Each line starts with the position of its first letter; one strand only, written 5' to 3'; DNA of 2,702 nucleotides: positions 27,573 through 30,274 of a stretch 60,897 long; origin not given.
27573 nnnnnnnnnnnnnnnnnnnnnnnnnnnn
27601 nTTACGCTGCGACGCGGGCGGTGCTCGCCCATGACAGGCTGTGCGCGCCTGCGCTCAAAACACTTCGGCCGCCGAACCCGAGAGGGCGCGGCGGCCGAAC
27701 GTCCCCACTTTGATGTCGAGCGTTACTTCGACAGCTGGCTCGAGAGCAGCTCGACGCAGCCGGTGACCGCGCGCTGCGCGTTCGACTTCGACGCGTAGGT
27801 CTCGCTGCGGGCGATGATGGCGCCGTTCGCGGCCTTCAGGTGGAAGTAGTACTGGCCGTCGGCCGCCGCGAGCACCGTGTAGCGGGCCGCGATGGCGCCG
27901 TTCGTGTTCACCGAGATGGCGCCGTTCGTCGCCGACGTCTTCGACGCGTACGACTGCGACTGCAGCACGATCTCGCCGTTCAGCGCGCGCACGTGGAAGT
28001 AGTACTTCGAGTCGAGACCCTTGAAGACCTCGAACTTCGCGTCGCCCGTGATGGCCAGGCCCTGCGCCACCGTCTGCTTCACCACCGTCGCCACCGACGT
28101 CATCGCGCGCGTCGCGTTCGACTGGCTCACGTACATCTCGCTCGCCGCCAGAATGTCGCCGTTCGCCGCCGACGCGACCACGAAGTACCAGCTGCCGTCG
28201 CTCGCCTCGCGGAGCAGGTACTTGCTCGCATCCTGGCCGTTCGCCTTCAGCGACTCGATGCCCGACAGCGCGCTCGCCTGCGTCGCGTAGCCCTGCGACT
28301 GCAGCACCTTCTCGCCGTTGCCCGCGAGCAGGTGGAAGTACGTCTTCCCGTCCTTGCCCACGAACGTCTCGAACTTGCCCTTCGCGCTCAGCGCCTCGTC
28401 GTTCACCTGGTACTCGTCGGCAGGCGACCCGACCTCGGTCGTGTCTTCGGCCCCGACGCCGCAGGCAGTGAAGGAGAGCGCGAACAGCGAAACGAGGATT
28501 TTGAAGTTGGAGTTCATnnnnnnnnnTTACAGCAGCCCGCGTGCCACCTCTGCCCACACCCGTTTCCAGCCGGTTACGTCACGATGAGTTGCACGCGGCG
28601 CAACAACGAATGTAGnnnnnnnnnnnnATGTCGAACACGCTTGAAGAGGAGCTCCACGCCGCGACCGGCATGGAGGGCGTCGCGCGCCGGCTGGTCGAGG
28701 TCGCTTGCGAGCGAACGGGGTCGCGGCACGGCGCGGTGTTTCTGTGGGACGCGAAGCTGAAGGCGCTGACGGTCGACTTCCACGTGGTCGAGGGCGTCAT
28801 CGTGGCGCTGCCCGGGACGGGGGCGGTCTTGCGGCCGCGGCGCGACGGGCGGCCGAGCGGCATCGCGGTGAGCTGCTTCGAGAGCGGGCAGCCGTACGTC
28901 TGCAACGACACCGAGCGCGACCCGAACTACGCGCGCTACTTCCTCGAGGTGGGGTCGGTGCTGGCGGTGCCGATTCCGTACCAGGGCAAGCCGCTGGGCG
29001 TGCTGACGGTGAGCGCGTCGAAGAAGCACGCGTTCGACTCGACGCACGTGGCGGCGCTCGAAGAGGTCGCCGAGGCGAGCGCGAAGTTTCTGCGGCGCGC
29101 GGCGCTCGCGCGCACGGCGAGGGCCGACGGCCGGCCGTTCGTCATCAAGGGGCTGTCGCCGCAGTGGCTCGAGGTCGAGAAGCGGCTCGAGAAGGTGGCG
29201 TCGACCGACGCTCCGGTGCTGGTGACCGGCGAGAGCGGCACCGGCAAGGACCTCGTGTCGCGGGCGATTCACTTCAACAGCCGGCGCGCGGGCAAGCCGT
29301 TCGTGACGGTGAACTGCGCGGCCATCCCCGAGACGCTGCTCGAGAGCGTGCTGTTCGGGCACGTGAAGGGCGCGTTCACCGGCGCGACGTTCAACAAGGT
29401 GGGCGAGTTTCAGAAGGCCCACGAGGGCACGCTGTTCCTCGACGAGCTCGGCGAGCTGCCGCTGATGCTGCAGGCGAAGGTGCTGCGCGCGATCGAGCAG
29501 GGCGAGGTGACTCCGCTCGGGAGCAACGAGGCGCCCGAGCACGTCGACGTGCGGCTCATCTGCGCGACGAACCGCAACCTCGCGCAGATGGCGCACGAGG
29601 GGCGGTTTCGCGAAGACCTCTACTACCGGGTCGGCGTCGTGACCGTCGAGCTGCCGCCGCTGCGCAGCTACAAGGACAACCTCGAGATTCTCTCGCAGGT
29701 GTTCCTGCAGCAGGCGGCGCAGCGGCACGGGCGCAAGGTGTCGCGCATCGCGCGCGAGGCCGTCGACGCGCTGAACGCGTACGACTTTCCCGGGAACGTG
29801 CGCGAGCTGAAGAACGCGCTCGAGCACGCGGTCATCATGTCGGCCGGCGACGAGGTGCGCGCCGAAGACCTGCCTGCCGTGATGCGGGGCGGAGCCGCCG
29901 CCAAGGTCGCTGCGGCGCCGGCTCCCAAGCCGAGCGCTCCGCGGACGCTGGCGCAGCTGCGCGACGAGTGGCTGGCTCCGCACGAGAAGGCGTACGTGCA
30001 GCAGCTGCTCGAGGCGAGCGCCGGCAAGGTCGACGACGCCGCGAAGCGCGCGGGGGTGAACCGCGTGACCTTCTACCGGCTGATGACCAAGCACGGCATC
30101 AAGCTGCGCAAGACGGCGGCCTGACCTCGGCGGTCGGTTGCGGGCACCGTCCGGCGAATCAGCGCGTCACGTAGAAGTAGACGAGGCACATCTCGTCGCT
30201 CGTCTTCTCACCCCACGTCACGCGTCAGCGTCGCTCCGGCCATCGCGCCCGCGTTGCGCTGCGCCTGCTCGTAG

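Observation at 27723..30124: Four-repeat YegP/DUF1508 lipoprotein with a sigma-54-type promoter, divergent from a GAF-sigma-54 activator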

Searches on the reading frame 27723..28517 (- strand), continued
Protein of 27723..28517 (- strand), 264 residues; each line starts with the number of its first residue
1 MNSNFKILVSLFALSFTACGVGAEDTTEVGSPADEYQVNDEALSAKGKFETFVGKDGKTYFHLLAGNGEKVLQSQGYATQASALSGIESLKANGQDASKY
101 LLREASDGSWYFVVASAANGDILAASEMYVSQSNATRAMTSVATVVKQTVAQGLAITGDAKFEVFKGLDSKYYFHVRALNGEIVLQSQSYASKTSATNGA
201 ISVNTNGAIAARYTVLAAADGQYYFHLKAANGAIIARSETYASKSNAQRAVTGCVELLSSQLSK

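Call 29: fold_search(model_id=the predicted structure, library=pdb)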
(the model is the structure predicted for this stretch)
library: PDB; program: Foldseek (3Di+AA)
matches with E <= 10: 884; with E <= 0.001: 3
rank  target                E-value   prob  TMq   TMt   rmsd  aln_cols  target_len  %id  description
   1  2k8e_MODEL_1_A        6.1e-09  1.00  0.38  0.83   1.7       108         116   32  Solution NMR Structure of protein of unknown function yegP from E. coli. Ontario Center for Structural Proteom (released 2008-10-14)
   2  2k49_MODEL_1_A        3.2e-08  1.00  0.38  0.80   1.8       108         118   30  Solution NMR structure of UPF0339 protein SO3888 from Shewanella oneidensis. Northeast Structural Genomics Con (released 2008-07-08)
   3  7b5h_AD               4.0e-07  1.00  0.31  0.08  18.9       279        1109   13  Cryo-EM structure of the contractile injection system base plate from Anabaena PCC7120 (released 2022-02-23)
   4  3tvv_A                7.2e-03  0.30  0.18  0.20  17.3       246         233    8  Structure of the tandem PH domains of Rtt106 (residues 68-315) (released 2012-02-01)
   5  3tvv_B                2.1e-02  0.15  0.17  0.18  17.6       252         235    9  Structure of the tandem PH domains of Rtt106 (residues 68-315) (released 2012-02-01)
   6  6q2z_MODEL_1_A        3.0e-02  1.00  0.18  0.73   2.6        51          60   39  NMR solution structure of the HVO_2922 protein from Haloferax volcanii (released 2019-06-12)
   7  3gyp                  3.7e-02  0.15  0.17  0.19  17.7       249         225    9  Rtt106p (released 2009-12-08)
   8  3fss                  4.5e-02  0.12  0.16  0.19  18.6       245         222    9  Structure of the tandem PH domains of Rtt106 (released 2009-12-22)
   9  3ec5                  4.5e-02  0.12  0.09  0.08  15.8       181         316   10  The crystal structure of Thioflavin-T (ThT) binding OspA mutant (released 2009-02-03)
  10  3bid_G                5.7e-02  1.00  0.15  0.62   0.9        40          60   48  Crystal structure of the NMB1088 protein from Neisseria meningitidis. Northeast Structural Genomics Consortium target  (released 2007-12-18)
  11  3eex_A                5.7e-02  0.11  0.10  0.09  15.2       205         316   11  The crystal structure of OspA mutant (released 2009-09-08)
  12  3bid_B                7.1e-02  1.00  0.15  0.64   1.1        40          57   48  Crystal structure of the NMB1088 protein from Neisseria meningitidis. Northeast Structural Genomics Consortium target  (released 2007-12-18)
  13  3to1_A                7.1e-02  0.10  0.15  0.18  17.5       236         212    9  Two surfaces on Rtt106 mediate histone binding and chaperone activity (released 2011-12-21)
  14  3bid_A                7.6e-02  1.00  0.15  0.64   1.0        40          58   48  Crystal structure of the NMB1088 protein from Neisseria meningitidis. Northeast Structural Genomics Consortium target  (released 2007-12-18)
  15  6kk9_C                7.6e-02  0.11  0.12  0.15  16.9       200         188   10  A Crystal structure of OspA mutant (released 2020-07-29)
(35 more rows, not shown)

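Call 46: find_encoding_contigs(protein=P0001, flank=3000, max_places=2)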
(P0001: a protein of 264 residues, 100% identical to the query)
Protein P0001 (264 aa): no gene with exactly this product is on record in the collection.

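Call 54: search_protein_representatives(alignment_id=A1)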
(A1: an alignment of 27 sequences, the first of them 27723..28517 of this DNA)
Query: 27 sequences, 261 profile positions. Proteins with E-value up to 0.001 (for the whole library): 5939; up to 1e-10: 2197; up to 1e-30: 245. The best 150 are listed.
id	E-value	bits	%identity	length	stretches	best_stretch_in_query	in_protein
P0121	5.2e-113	392.9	-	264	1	4-257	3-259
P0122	3.9e-111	386.8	-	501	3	45-255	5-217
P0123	6.4e-105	366.4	-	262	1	1-259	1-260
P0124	1.6e-96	338.9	-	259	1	1-258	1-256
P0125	1.3e-93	329.3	-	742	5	153-252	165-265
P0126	6.0e-91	320.6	-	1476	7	46-242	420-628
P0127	8.2e-91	320.2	-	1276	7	143-249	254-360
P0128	4.2e-90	317.8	-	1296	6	131-241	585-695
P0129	1.7e-88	312.6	-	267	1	1-258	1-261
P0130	3.4e-88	311.6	-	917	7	143-249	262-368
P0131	4.9e-88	311.1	-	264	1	34-259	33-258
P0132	6.1e-86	304.2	-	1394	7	153-243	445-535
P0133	3.9e-85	301.6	-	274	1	5-257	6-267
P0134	1.4e-84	299.8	-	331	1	27-257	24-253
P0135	9.4e-83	293.8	-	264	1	7-257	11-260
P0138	1.4e-79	283.3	-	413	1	7-255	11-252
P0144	3.6e-78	278.8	-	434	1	31-256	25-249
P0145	5.1e-78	278.2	-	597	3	46-248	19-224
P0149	3.2e-76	272.3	-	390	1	6-257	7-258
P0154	1.3e-71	257.2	-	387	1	8-258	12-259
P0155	5.0e-71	255.3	-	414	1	8-258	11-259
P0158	3.1e-69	249.5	-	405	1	7-258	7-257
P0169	1.7e-65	237.2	-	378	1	38-257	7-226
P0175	1.0e-63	231.4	-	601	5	150-258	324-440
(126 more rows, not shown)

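Call 56: search_protein_families(library=pfam, proteins=[P0134, P0138, P0144, P0149, P0154, P0155, P0158, P0169, P0175, P0145], max_evalue=0.01)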
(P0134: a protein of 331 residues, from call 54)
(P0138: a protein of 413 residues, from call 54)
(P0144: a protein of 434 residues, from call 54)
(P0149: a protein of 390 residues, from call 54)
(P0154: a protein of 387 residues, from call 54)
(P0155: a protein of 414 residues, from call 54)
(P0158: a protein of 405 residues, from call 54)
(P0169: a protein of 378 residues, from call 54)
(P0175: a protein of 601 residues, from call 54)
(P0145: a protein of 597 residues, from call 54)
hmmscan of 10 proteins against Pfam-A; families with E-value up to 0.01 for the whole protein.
P0134 (331 aa): 2 families
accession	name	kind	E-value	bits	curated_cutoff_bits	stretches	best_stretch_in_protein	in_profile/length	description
PF07411.17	DUF1508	-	3.5e-67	222.5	22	4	51-96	3-48/48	Domain of unknown function (DUF1508)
PF18656.6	DUF5633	-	0.00039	20.6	23.6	0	204-221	24-41/41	Family of unknown function (DUF5633)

P0138 (413 aa): 3 families
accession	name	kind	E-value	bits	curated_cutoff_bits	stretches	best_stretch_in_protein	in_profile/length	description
PF07411.17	DUF1508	-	5.1e-66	218.8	22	4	163-205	3-45/48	Domain of unknown function (DUF1508)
PF07924.16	NuiA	-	2e-16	60.9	22.1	1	265-411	2-128/130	Nuclease A inhibitor-like protein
PF18656.6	DUF5633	-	0.0087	16.3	23.6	0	45-59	26-40/41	Family of unknown function (DUF5633)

P0144 (434 aa): 2 families
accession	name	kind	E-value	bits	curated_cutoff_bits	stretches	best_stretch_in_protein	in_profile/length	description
PF07411.17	DUF1508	-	2.4e-57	191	22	4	158-203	2-47/48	Domain of unknown function (DUF1508)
PF22352.2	K319L-like_PKD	-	0.0055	17.1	27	0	78-112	38-72/84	K319L-like, PKD domain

P0149 (390 aa): 2 families
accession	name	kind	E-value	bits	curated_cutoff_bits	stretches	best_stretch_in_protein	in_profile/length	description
PF07411.17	DUF1508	-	9e-54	179.6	22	4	104-147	1-44/48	Domain of unknown function (DUF1508)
PF18656.6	DUF5633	-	4.9e-06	26.7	23.6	0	203-225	18-40/41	Family of unknown function (DUF5633)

P0154 (387 aa): 2 families
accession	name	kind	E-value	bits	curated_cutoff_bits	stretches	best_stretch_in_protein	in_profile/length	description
PF07411.17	DUF1508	-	3.7e-54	180.8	22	4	163-208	2-47/48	Domain of unknown function (DUF1508)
PF18656.6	DUF5633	-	0.0031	17.7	23.6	0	157-170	26-39/41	Family of unknown function (DUF5633)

P0155 (414 aa): 2 families
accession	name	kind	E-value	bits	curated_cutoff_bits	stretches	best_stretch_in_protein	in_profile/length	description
PF07411.17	DUF1508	-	1.8e-51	172.3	22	4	167-211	3-47/48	Domain of unknown function (DUF1508)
PF18656.6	DUF5633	-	3.9e-06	27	23.6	1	47-62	25-40/41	Family of unknown function (DUF5633)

P0158 (405 aa): 3 families
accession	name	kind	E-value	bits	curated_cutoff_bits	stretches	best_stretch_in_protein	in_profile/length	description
PF07411.17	DUF1508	-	1.5e-48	162.9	22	4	53-96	3-46/48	Domain of unknown function (DUF1508)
PF18656.6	DUF5633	-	0.0015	18.8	23.6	0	95-111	24-40/41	Family of unknown function (DUF5633)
PF17438.7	DUF5417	-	0.0023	18.5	23.9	0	95-134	6-45/91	Family of unknown function (DUF5417)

P0169 (378 aa): 1 family
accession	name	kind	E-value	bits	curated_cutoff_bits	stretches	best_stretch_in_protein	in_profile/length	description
PF07411.17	DUF1508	-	2.9e-49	165.2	22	4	138-180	6-48/48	Domain of unknown function (DUF1508)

P0175 (601 aa): 1 family
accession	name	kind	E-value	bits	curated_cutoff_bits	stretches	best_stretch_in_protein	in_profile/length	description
PF07411.17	DUF1508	-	1.9e-76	252.2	22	8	171-209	3-41/48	Domain of unknown function (DUF1508)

P0145 (597 aa): 1 family
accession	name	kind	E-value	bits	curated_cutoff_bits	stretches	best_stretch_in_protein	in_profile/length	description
PF07411.17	DUF1508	-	1.3e-106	348.7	22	8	142-186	1-45/48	Domain of unknown function (DUF1508)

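Call 58: search_protein_families(library=padloc, proteins=[window:27723-28517:-], max_evalue=0.01)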
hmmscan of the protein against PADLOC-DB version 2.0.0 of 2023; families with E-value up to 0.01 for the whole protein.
window:27723-28517:- (264 aa): 0 families

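Call 59: search_protein_families(library=pfam, proteins=[L071:4965-6188:+, L067:4854-6065:+], max_evalue=0.001)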
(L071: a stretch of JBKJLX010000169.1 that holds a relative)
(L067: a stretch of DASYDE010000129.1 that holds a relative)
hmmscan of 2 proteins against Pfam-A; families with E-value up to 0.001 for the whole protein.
L071:4965-6188:+ (407 aa): 2 families
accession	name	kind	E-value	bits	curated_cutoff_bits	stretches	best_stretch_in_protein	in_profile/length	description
PF07411.17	DUF1508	-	4.4e-60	199.8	22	4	157-198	3-44/48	Domain of unknown function (DUF1508)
PF07924.16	NuiA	-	2.5e-14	54.1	22.1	1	263-405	6-128/130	Nuclease A inhibitor-like protein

L067:4854-6065:+ (403 aa): 2 families
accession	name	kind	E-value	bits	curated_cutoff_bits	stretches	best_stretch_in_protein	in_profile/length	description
PF07411.17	DUF1508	-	1.8e-52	175.5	22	4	217-252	2-37/48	Domain of unknown function (DUF1508)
PF18656.6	DUF5633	-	9.2e-05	22.6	23.6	0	188-225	3-40/41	Family of unknown function (DUF5633)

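Call 68: search_protein_families(library=ncbifam, proteins=[L067:4854-6065:+, L071:4965-6188:+], max_evalue=0.01)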
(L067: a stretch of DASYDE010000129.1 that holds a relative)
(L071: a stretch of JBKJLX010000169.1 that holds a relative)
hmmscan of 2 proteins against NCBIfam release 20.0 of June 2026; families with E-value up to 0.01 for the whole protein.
L067:4854-6065:+ (403 aa): 2 families
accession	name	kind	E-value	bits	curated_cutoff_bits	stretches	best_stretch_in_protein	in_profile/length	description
NF041908.1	HVO_2922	equivalog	8.5e-20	70.6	90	2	50-98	3-53/54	HVO_2922 family protein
NF008923.0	PRK12284.1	equivalog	1.8e-12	46.8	597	1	143-208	337-402/431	tryptophan--tRNA ligase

L071:4965-6188:+ (407 aa): 2 families
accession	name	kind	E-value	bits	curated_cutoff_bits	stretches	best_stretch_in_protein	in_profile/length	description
NF041908.1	HVO_2922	equivalog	1.3e-31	108.4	90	4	149-199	2-53/54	HVO_2922 family protein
NF008923.0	PRK12284.1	equivalog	3.3e-17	62.4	597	2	14-87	328-402/431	tryptophan--tRNA ligase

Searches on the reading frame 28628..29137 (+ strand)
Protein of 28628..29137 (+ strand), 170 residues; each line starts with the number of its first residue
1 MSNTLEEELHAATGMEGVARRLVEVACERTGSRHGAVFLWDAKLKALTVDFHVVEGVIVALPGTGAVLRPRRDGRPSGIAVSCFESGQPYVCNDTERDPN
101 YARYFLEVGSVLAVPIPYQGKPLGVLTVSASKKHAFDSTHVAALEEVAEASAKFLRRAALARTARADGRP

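Call 35: search_solved_structures(query=window:28628-29137:+, max_evalue=1)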
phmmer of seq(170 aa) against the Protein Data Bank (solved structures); distinct sequences matched with E-value up to 1: 4.
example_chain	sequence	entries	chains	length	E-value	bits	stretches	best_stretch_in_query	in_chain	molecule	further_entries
4mmn_A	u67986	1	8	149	7.4e-06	29.1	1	94-154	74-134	Putative uncharacterized protein Ta0848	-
4mn7_A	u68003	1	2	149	7.4e-06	29.1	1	94-154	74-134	Putative uncharacterized protein Ta0848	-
3mmh_A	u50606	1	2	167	0.45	13.5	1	76-153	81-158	Methionine-R-sulfoxide reductase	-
2pzk_A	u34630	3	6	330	0.77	12.8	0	78-147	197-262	Putative nucleotide sugar epimerase/ dehydratase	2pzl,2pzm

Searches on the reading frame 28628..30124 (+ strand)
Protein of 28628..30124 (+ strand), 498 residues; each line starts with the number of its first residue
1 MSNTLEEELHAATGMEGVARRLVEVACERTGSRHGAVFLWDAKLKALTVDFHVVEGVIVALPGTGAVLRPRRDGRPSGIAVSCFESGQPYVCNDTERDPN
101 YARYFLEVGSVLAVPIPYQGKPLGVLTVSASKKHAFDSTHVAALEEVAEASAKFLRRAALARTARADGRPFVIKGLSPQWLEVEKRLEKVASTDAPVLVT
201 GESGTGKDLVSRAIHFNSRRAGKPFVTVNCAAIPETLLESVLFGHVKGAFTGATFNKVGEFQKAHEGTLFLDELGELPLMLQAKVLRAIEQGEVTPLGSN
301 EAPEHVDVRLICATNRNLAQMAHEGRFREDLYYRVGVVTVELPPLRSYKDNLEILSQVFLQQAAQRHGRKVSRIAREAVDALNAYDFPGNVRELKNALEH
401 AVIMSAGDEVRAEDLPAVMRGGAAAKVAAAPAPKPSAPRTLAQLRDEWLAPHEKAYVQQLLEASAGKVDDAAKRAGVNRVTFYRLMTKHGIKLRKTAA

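Call 3: search_protein_families(library=pfam, proteins=[window:28628-30124:+], max_evalue=0.01)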
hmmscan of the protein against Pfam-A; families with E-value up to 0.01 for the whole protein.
window:28628-30124:+ (498 aa): 11 families
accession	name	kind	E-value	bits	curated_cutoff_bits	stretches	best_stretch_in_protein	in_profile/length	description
PF00158.32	Sigma54_activat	-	8.8e-66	221.2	20.2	1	175-340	3-167/168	Sigma-54 interaction domain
PF14532.12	Sigma54_activ_2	-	1.6e-23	83.9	25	1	177-345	4-138/138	Sigma-54 interaction domain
PF25601.1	AAA_lid_14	-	8.1e-22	77.3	27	1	349-426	4-81/87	AAA+ ATPase lid domain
PF13185.12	GAF_2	-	6.6e-15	56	28.6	1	13-150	2-130/136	GAF domain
PF01590.32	GAF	-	3.8e-14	53.8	22.4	1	16-150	3-128/133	GAF domain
PF02954.25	HTH_8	-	2.1e-05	24.6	22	1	452-488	5-41/42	Bacterial regulatory protein, Fis family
PF01078.27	Mg_chelatase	-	3.5e-05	23.7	20.3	1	252-316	93-158/207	Magnesium chelatase, subunit ChlI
PF07728.20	AAA_5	-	0.00098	19.6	22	1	196-317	1-124/139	AAA domain (dynein-related subfamily)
PF13191.12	AAA_16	-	0.0022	18.9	32.6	1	179-249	8-85/167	AAA ATPase domain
PF00004.35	AAA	-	0.0055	17.6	21.2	0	197-316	1-110/131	ATPase family associated with various cellular activities (AAA)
PF13492.12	GAF_3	-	0.0076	17.1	27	0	105-155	77-127/129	GAF domain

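Call 4: search_protein_families(library=ncbifam, proteins=[window:28628-30124:+], max_evalue=0.01)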
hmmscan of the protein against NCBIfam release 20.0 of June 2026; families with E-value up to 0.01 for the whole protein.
window:28628-30124:+ (498 aa): 28 families (the best 25 are shown)
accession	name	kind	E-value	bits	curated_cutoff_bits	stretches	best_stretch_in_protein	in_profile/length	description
NF003451.0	PRK05022.1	equivalog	4.4e-97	325.9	476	1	106-492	110-511/512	nitric oxide reductase transcriptional regulator NorR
TIGR01817.1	nifA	equivalog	7.3e-93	312.1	528.85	1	155-436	180-458/534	nif-specific transcriptional activator NifA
NF008469.0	PRK11361.1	equivalog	6.4e-92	308.6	714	1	175-491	147-456/461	acetoacetate metabolism transcriptional regulator AtoC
NF041552.1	TF_PrdR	equivalog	1.9e-91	307.2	795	1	146-487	245-574/577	sigma-54 dependent transcriptional regulator PrdR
TIGR02915.1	PEP_resp_reg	equivalog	2.1e-91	307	502.6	1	176-492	144-445/445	PEP-CTERM-box response regulator transcription factor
NF038308.1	RNA_repair_RtcR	equivalog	1.5e-89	301.3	650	1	134-479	144-501/530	RNA repair transcriptional activator RtcR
TIGR01818.1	ntrC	equivalog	2.4e-83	280.5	558.6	1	136-484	101-458/463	nitrogen regulation protein NR(I)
NF050807.1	TransRegFlbDCaul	equivalog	2.3e-81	274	750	1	159-478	108-427/454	sigma-54-dependent transcriptional regulator FlbD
NF041946.1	LuxO_transreg_Vib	equivalog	6.8e-80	269.1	800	1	175-487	137-458/463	quorum-sensing sigma-54 dependent transcriptional regulator LuxO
NF011695.0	PRK15115.1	equivalog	1.3e-77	261.4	763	1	175-491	139-438/445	two-component system response regulator GlrR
TIGR02329.1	propionate_PrpR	equivalog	3.9e-77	260.1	499.2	1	108-487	150-525/526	propionate catabolism operon regulatory protein PrpR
NF007689.0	PRK10365.1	equivalog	2.2e-76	257.5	760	1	162-482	130-435/441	sigma-54-dependent response regulator transcription factor ZraR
TIGR02974.1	phageshock_pspF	equivalog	3.7e-75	253.2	443.55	1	175-411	3-239/336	phage shock protein operon transcriptional activator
NF049963.1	RespRegFlgRCampy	domain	1e-74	252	750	1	187-415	150-377/429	fla regulon two-component system response regulator FlgR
NF011958.0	PRK15429.1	equivalog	3.2e-73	247.5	830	1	174-493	382-688/692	formate hydrogenlyase transcriptional activator FlhA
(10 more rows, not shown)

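Call 58: search_protein_families(library=padloc, proteins=[window:28628-30124:+], max_evalue=0.01)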
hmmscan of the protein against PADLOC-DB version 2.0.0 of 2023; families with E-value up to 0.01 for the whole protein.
window:28628-30124:+ (498 aa): 4 families
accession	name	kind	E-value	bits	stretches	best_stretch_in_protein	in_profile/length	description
PDLC01995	RtcR_PspF2--CARF_AAA_HTH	-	3.4e-104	347.6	1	165-492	161-481/481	-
PDLC01994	RtcR_PspF1--CARF_AAA_HTH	-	1.7e-54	183.6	1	153-486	142-465/468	-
PDLC01993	RtcR--CARF_AAA_HTH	-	9.9e-50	167.4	1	177-413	186-430/523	-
PDLC05076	PDC-S70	-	0.0043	15.2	0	443-493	18-68/94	-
